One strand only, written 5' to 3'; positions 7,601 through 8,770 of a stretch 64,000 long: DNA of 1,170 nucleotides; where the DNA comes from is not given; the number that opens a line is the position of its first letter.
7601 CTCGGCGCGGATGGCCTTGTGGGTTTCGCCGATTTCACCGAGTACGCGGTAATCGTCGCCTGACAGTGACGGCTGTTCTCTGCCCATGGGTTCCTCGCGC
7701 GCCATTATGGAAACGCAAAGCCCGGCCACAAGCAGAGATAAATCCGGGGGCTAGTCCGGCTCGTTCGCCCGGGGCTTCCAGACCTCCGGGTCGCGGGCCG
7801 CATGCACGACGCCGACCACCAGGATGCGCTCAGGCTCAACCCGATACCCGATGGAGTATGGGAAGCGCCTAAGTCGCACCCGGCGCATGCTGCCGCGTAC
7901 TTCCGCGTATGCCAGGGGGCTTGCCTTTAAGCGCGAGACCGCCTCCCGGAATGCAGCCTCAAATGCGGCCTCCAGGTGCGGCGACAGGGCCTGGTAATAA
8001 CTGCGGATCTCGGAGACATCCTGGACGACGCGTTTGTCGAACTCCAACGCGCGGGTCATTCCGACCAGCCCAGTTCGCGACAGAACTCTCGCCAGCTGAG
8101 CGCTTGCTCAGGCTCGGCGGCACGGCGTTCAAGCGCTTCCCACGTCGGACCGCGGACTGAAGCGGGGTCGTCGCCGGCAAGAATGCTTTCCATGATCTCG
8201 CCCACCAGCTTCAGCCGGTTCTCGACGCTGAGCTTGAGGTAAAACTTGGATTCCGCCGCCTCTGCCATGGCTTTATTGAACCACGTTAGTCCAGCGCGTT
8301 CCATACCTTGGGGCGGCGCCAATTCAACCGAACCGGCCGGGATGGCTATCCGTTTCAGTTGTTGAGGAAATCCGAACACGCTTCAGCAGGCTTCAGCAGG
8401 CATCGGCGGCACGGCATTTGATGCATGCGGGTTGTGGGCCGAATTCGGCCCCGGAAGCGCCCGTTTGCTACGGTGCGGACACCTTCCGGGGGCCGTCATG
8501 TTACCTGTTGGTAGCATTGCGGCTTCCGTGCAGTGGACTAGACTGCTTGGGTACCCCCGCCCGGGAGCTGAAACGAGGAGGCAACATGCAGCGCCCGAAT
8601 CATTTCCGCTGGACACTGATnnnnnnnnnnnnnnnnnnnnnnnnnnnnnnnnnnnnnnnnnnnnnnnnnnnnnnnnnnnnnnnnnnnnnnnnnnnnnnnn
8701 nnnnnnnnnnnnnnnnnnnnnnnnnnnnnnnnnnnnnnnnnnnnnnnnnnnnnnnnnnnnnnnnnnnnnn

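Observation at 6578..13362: MoxR ATPase sits opposite a tandem triplet of secreted HEAT-plus-vWA proteins, which would be a topological mismatch for a classical MoxR-vWA chaperone pair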

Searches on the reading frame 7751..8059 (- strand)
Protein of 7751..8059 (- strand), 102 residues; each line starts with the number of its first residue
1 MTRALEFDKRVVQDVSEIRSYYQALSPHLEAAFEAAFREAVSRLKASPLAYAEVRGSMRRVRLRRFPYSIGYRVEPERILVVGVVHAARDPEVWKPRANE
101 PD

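Call 3: search_protein_families(library=pfam, proteins=[window:7751-8059:-], max_evalue=0.1)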
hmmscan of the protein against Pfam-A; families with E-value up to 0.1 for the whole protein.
window:7751-8059:- (102 aa): 1 family
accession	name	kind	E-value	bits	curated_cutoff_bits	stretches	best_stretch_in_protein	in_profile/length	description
PF05016.21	ParE_toxin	-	2.2e-10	41.4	23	1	5-91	1-89/89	ParE toxin of type II toxin-antitoxin system, parDE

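Call 4: search_protein_families(library=ncbifam, proteins=[window:7751-8059:-], max_evalue=0.1)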
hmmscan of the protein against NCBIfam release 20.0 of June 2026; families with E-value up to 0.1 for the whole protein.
window:7751-8059:- (102 aa): 1 family
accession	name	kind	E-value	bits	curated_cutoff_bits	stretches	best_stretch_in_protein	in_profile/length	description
TIGR02385.1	RelE_StbE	subfamily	0.022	15.3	27.9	1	5-82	2-76/88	type II toxin-antitoxin system mRNA interferase toxin, RelE/StbE family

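Call 68: search_protein_families(library=padloc, proteins=[window:7751-8059:-], max_evalue=0.001)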
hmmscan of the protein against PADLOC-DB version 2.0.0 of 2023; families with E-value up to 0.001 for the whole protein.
window:7751-8059:- (102 aa): 0 families

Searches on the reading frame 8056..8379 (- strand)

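Call 3: search_protein_families(library=pfam, proteins=[window:8056-8379:-], max_evalue=0.1)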
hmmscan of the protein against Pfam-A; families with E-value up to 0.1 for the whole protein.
window:8056-8379:- (107 aa): 2 families
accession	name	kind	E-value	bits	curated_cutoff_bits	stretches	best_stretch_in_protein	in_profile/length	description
PF09720.15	Unstab_antitox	-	0.0078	16.7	23.3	1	49-89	1-40/54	Putative addiction module component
PF15612.11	WHIM1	-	0.089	12.8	19.1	0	33-58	2-27/46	WSTF, HB1, Itc1p, MBD9 motif 1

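Call 4: search_protein_families(library=ncbifam, proteins=[window:8056-8379:-], max_evalue=0.1)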
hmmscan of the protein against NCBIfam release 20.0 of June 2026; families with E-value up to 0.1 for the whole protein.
window:8056-8379:- (107 aa): 1 family
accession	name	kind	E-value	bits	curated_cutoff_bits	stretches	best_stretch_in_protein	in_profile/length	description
TIGR02574.1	stabl_TIGR02574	hypoth_equivalog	0.0049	16.8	31.9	1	48-91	3-46/65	putative addiction module component, TIGR02574 family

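Call 68: search_protein_families(library=padloc, proteins=[window:8056-8379:-], max_evalue=0.001)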
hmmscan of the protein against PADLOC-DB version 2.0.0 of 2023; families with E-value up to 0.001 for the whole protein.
window:8056-8379:- (107 aa): 0 families

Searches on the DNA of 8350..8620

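Call 59: search_rna_families(source=window, start=8350, end=8620, threshold=evalue, max_evalue=1)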
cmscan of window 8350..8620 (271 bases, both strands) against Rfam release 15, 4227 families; matches with E-value up to 1: 0.
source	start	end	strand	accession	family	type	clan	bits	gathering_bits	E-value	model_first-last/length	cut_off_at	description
